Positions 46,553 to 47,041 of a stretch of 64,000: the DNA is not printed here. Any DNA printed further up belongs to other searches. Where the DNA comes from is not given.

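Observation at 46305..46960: Low-GC 400-nt non-coding region with promoter and operator-like repeats, driving a 60-aa Thr/Ala-repeat lipoprotein with a perfect SD and its own terminator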

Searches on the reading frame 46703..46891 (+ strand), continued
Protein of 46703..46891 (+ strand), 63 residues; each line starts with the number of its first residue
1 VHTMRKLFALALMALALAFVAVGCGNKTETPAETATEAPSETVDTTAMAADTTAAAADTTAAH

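Call 71: search_protein_families(library=ncbifam, proteins=[window:46703-46891:+, window:46712-46891:+], max_evalue=1)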
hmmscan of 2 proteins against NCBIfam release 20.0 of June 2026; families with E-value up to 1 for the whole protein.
seq(63 aa): 16 families
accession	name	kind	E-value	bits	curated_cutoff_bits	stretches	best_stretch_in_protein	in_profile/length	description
NF050142.1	PG1828_fam_lipo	equivalog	9.6e-07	29.4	50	1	4-61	1-59/59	PG1828 family lipoprotein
NF052551.1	EnvBioLpgNMYCTU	equivalog_domain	0.00034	20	250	1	5-58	2-54/227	envelope biogenesis lipoprotein LpqN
NF058595.1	invert_tail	domain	0.00041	20.7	37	1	5-54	51-104/113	lipo-invert putative C-terminal anchoring domain-containing protein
NF047847.2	SS_mature_LptM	equivalog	0.0011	19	27.7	1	4-27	1-23/31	LPS translocon maturation chaperone LptM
NF005064.0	PRK06481.1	equivalog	0.014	14.1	542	1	4-54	2-52/506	flavocytochrome c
NF040528.1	SP_0198_lipo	equivalog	0.019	14.9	100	1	8-59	3-54/144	SP_0198 family lipoprotein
TIGR03302.1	OM_YfiO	subfamily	0.042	13.3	81.4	1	10-55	3-45/239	outer membrane protein assembly factor BamD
NF049864.1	lipo_LppU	equivalog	0.047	13.6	135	1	4-55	4-56/199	LppU family putative lipoprotein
NF041193.1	lipo_SP0191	subfamily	0.059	13.4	75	1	4-46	1-43/190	SP0191 family lipoprotein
TIGR02722.1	lp_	equivalog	0.066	13.2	110.55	1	12-58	5-50/189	penicillin-binding protein activator LpoB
NF045774.1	cytochro_C551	exception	0.083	12.9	118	1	4-47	1-44/110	cytochrome c551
NF007830.1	PRK10540.1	equivalog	0.11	12.4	98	1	1-52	1-52/72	osmotically-inducible lipoprotein OsmB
NF011303.0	PRK14715.1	equivalog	0.15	9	1585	1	8-46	363-401/1627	DNA-directed DNA polymerase II large subunit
TIGR00354.1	polC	equivalog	0.19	9.2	702.15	1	10-46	334-369/1096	DNA polymerase II large subunit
NF041428.1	TrsH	subfamily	0.28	11.3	150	1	4-52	1-45/149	TrsH/TraH family protein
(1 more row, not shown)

window:46712-46891:+ (60 aa): 17 families
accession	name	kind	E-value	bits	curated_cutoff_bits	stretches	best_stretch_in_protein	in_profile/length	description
NF050142.1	PG1828_fam_lipo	equivalog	1.3e-06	29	50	1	1-58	1-59/59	PG1828 family lipoprotein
NF052551.1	EnvBioLpgNMYCTU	equivalog_domain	0.0003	20.2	250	1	2-55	2-54/227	envelope biogenesis lipoprotein LpqN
NF058595.1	invert_tail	domain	0.00051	20.4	37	1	3-51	52-104/113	lipo-invert putative C-terminal anchoring domain-containing protein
NF047847.2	SS_mature_LptM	equivalog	0.00097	19.2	27.7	1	1-24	1-23/31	LPS translocon maturation chaperone LptM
NF040528.1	SP_0198_lipo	equivalog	0.016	15.2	100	1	5-56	3-54/144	SP_0198 family lipoprotein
NF005064.0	PRK06481.1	equivalog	0.017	13.9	542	1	2-51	3-52/506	flavocytochrome c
TIGR03302.1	OM_YfiO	subfamily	0.036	13.5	81.4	1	7-52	3-45/239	outer membrane protein assembly factor BamD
NF041193.1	lipo_SP0191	subfamily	0.05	13.6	75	1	1-43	1-43/190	SP0191 family lipoprotein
TIGR02722.1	lp_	equivalog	0.058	13.4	110.55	1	9-55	5-50/189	penicillin-binding protein activator LpoB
NF049864.1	lipo_LppU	equivalog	0.067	13.1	135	1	6-52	11-56/199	LppU family putative lipoprotein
NF045774.1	cytochro_C551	exception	0.072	13.1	118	1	1-44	1-44/110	cytochrome c551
NF033894.1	Eex_IncN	subfamily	0.097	12.6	33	1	6-29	5-26/65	EexN family lipoprotein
NF011303.0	PRK14715.1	equivalog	0.14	9.1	1585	1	5-43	363-401/1627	DNA-directed DNA polymerase II large subunit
TIGR00354.1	polC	equivalog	0.18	9.3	702.15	1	7-43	334-369/1096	DNA polymerase II large subunit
NF041428.1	TrsH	subfamily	0.24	11.5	150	1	1-49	1-45/149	TrsH/TraH family protein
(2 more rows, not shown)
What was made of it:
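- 46703..46894 (+): Small lipoprotein gene: 63 aa from the GTG or 60 aa from the ATG. It has a signal peptide, the lipobox A-V-G-C, and a mature tail of about 40 aa with three D-T-T motifs that ends in AAH. The best family match is NCBIfam PG1828_fam_lipo at E 1e-6 and 29 bits, full length but below the cutoff of 50 (call 71).
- On PG1828 family lipoprotein (NF050142): 29.4 bits, E 9.6e-7, aligned to profile positions 1-59 of 59; this is the top hit (call 71).
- Closest known: PG1828 family lipoprotein. Same: The window protein aligns over the full 59-position profile and this is its best family match (E 1e-6; call 71).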

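Call 72: search_protein_families(library=pfam, proteins=[window:46703-46891:+, window:46712-46891:+], max_evalue=1)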
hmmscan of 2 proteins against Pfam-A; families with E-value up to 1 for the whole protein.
seq(63 aa): 2 families
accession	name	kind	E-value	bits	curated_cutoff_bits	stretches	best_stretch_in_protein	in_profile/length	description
PF21827.1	New_glue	-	0.00039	20.5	31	1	4-61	1-60/94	New glue protein family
PF22861.1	GEO12453p1-like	-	0.63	11.6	32.2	1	4-62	1-57/74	GEO12453p1-like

window:46712-46891:+ (60 aa): 2 families
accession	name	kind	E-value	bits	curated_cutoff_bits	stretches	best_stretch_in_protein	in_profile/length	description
PF21827.1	New_glue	-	0.00033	20.8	31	1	1-58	1-60/94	New glue protein family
PF22861.1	GEO12453p1-like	-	0.76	11.3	32.2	0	1-59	1-57/74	GEO12453p1-like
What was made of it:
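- On Braun lipoprotein Lpp / OsmB-type small lipoproteins: OsmB scores E 0.11, 12 bits against a cutoff of 98 (calls 71, 72).
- Tried and rejected: The scans were repeated correctly in calls 71-72.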
